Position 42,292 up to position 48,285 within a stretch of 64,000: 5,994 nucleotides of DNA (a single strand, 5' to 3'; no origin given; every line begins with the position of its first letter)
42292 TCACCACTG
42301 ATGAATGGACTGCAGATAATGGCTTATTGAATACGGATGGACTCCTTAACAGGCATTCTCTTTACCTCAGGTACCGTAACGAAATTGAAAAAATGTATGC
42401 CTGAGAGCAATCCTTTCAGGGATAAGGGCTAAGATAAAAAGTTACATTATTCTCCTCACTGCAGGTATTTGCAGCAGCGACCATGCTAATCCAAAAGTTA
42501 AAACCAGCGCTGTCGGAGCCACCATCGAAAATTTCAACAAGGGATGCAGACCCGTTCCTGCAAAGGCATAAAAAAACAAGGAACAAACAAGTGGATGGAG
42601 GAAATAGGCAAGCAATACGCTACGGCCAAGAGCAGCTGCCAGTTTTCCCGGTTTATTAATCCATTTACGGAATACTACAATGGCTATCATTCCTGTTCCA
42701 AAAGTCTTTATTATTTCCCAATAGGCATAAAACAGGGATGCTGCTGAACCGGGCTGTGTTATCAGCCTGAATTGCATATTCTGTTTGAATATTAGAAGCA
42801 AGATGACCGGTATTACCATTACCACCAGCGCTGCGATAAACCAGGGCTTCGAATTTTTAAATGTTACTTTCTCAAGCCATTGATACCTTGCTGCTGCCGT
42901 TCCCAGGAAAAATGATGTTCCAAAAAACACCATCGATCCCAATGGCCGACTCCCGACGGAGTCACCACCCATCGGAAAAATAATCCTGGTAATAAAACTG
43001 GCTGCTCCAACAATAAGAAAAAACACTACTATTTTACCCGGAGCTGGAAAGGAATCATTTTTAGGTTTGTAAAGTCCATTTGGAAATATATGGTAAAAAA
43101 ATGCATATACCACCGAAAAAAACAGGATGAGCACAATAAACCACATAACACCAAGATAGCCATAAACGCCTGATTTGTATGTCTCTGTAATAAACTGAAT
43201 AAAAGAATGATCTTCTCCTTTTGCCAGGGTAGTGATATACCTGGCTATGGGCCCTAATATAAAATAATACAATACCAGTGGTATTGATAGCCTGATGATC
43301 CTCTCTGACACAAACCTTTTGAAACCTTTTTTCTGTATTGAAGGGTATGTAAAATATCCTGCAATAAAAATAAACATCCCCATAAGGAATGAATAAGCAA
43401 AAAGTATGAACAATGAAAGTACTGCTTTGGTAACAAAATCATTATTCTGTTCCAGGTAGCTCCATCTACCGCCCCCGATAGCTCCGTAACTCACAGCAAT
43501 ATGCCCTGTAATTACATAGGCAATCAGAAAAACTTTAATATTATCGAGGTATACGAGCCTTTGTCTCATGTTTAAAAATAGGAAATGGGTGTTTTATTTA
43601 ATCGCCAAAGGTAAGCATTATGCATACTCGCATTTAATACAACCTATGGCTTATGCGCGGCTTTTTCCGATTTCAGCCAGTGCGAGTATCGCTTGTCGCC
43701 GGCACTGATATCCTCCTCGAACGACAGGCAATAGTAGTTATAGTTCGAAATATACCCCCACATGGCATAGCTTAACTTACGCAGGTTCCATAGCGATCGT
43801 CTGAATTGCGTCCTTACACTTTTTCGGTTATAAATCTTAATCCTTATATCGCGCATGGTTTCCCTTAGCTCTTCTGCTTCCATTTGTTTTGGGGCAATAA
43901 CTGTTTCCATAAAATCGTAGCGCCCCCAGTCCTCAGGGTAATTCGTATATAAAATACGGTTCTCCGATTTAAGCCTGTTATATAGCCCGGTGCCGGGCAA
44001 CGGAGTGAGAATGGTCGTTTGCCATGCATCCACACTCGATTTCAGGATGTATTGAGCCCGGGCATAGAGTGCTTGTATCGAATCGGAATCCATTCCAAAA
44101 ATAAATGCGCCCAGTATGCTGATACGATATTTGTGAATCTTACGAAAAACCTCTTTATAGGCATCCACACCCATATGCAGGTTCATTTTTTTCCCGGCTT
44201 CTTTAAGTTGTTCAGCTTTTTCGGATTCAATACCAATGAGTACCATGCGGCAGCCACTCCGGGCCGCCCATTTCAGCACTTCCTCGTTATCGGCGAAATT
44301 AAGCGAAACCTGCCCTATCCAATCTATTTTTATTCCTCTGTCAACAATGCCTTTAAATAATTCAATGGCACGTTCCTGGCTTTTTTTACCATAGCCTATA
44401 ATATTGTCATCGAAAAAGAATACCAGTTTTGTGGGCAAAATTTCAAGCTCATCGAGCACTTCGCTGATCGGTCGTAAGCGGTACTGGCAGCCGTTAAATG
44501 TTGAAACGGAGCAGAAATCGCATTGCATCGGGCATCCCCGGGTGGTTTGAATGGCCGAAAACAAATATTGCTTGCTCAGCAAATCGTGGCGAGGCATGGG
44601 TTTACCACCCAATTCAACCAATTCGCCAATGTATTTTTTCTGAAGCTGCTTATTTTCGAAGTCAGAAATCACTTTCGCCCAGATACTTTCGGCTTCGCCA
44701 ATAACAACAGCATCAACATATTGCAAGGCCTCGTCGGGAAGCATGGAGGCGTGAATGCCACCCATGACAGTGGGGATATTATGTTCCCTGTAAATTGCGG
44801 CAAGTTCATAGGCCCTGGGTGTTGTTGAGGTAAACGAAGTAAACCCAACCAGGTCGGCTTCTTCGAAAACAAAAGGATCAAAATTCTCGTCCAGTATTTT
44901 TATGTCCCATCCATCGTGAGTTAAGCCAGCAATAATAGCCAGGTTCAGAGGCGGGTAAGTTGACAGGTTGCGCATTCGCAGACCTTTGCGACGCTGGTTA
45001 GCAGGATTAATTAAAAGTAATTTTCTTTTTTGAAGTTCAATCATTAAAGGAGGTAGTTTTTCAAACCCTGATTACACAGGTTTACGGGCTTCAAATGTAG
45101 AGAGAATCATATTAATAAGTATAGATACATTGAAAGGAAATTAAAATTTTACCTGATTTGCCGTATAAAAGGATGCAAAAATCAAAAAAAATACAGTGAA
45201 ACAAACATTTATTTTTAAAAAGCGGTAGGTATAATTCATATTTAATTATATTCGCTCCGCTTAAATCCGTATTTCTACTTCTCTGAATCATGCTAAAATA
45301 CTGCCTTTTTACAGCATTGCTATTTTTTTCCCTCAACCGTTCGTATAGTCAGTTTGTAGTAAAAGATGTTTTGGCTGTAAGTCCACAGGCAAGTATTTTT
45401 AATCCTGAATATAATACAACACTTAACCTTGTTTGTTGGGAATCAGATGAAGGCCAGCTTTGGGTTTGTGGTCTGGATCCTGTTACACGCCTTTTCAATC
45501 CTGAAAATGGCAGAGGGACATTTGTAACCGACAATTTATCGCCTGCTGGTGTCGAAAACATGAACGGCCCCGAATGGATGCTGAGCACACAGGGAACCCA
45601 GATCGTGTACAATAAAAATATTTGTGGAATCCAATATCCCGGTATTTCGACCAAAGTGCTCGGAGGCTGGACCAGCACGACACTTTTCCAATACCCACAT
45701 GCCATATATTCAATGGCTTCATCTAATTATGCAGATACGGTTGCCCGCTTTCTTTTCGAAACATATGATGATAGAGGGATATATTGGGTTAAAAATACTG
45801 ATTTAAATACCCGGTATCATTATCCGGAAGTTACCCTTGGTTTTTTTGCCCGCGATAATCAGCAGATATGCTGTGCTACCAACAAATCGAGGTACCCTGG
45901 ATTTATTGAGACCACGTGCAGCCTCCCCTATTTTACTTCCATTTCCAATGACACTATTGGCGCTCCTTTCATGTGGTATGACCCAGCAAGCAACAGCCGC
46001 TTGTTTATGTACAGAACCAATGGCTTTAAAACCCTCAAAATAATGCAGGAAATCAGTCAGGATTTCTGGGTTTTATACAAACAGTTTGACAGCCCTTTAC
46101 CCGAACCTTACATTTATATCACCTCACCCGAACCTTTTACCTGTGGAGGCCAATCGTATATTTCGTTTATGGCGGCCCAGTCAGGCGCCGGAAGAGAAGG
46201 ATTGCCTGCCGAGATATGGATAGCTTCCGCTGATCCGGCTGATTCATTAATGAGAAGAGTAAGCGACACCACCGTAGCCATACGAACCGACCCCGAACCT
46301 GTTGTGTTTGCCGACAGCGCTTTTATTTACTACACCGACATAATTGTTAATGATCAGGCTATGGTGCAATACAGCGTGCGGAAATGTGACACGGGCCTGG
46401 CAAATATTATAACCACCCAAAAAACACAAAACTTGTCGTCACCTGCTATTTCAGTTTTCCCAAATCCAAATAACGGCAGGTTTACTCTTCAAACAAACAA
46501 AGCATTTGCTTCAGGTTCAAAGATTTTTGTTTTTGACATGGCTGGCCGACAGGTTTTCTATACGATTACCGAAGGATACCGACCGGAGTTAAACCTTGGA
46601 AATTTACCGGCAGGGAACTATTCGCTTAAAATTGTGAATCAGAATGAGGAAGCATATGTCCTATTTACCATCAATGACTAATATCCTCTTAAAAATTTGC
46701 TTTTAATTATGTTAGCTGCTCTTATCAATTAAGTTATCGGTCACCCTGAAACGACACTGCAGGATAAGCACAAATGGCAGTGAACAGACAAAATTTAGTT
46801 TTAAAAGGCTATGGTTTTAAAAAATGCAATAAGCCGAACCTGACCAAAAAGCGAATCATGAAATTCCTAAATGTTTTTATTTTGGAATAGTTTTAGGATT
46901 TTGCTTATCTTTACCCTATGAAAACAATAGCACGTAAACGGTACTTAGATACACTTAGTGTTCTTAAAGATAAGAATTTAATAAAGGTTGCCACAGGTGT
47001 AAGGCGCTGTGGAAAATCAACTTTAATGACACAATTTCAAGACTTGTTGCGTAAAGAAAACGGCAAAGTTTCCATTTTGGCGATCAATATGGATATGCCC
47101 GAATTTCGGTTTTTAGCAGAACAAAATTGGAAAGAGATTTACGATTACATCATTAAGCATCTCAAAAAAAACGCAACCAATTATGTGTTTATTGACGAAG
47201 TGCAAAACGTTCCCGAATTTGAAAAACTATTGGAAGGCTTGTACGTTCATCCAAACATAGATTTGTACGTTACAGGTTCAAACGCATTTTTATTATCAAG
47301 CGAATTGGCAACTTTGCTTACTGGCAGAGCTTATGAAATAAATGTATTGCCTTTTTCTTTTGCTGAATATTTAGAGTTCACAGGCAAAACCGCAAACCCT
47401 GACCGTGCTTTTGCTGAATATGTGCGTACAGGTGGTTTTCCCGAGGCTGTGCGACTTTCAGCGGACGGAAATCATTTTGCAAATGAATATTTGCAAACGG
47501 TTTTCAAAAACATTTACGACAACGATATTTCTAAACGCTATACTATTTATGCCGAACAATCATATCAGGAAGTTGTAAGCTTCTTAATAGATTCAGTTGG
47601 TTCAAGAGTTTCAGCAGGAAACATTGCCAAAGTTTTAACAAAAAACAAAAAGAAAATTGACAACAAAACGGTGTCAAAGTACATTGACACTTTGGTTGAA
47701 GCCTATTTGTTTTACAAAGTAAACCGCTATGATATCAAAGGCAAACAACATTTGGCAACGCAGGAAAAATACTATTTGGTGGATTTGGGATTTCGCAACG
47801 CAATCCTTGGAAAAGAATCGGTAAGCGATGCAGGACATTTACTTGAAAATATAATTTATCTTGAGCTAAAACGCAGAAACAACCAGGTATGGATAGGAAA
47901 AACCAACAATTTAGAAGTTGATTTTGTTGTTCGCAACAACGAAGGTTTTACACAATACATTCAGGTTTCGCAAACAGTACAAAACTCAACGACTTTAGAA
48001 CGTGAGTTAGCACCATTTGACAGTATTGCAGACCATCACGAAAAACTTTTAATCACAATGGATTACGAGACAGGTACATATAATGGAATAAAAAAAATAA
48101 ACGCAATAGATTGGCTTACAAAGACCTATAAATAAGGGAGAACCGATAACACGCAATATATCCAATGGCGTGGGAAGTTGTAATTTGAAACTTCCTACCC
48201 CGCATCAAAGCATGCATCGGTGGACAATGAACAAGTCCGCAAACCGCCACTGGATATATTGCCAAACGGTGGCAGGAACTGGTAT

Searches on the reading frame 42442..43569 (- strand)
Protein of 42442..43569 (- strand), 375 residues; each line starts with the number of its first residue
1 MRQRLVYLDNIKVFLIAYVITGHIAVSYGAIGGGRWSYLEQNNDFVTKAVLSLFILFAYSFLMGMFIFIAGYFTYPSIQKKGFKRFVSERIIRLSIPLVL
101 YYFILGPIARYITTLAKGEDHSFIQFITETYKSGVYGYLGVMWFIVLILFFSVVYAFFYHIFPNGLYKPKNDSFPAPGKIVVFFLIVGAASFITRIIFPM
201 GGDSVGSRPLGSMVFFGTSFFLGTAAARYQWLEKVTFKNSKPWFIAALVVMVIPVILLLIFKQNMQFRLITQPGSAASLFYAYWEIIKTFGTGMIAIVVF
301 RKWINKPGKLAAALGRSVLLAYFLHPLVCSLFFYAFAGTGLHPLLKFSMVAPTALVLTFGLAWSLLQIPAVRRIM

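Call 81: search_protein_families(library=pfam, proteins=[window:42442-43569:-], max_evalue=0.00001)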
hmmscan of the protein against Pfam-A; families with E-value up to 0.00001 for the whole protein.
window:42442-43569:- (375 aa): 1 family
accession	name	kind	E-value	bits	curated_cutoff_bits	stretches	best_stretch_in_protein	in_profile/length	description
PF01757.29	Acyl_transf_3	-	2.5e-25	89.7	31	1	6-365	2-324/326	Acyltransferase domain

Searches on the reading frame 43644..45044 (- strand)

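Call 81: search_protein_families(library=pfam, proteins=[window:43644-45044:-], max_evalue=0.00001)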
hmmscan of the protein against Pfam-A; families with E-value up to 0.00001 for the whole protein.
window:43644-45044:- (466 aa): 2 families
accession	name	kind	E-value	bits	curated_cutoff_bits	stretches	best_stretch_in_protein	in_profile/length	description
PF02310.24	B12-binding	-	3.7e-14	53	32.1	1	29-122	11-117/121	B12 binding domain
PF04055.27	Radical_SAM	-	1.1e-11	45.6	29.5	1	165-322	1-155/166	Radical SAM superfamily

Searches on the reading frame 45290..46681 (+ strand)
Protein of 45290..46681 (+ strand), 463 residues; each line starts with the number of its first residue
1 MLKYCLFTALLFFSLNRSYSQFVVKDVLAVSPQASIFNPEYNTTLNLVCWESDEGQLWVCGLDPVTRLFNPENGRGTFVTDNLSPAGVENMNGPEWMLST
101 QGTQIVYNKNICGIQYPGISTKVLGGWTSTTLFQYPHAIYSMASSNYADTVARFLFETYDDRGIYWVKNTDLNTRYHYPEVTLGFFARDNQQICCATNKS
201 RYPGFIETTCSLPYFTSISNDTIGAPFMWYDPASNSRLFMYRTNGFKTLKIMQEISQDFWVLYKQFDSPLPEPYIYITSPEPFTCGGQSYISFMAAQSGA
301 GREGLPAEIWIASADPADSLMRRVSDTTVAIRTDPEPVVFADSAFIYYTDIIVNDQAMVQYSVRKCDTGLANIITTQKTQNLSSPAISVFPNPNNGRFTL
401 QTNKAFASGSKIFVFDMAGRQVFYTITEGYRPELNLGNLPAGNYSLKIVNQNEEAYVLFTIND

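Call 81: search_protein_families(library=pfam, proteins=[window:45290-46681:+], max_evalue=0.00001)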
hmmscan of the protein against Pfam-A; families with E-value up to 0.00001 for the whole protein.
window:45290-46681:+ (463 aa): 1 family
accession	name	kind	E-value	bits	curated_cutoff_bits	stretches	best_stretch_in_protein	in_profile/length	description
PF18962.6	Por_Secre_tail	-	6e-10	39.7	27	1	389-454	1-68/75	Secretion system C-terminal sorting domain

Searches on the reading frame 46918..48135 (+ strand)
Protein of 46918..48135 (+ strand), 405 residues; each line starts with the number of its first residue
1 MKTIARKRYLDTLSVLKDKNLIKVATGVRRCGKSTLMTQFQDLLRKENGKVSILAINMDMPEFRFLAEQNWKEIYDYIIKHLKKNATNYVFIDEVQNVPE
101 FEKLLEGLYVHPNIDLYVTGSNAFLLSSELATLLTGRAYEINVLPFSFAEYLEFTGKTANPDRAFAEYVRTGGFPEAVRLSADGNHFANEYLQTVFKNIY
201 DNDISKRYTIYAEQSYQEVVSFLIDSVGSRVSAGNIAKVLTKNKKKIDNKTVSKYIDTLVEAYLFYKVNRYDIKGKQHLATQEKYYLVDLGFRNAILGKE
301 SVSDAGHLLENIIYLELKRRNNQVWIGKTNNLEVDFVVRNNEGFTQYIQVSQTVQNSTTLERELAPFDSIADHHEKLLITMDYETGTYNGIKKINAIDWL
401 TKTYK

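Call 81: search_protein_families(library=pfam, proteins=[window:46918-48135:+], max_evalue=0.00001)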
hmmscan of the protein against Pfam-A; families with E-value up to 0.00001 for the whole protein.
window:46918-48135:+ (405 aa): 2 families
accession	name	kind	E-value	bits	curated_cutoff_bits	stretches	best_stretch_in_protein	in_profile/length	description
PF13173.12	AAA_14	-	2e-33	115.6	27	1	20-152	2-129/129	AAA domain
PF13635.12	DUF4143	-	3.2e-18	66.4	28.1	1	202-350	2-157/160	Domain of unknown function (DUF4143)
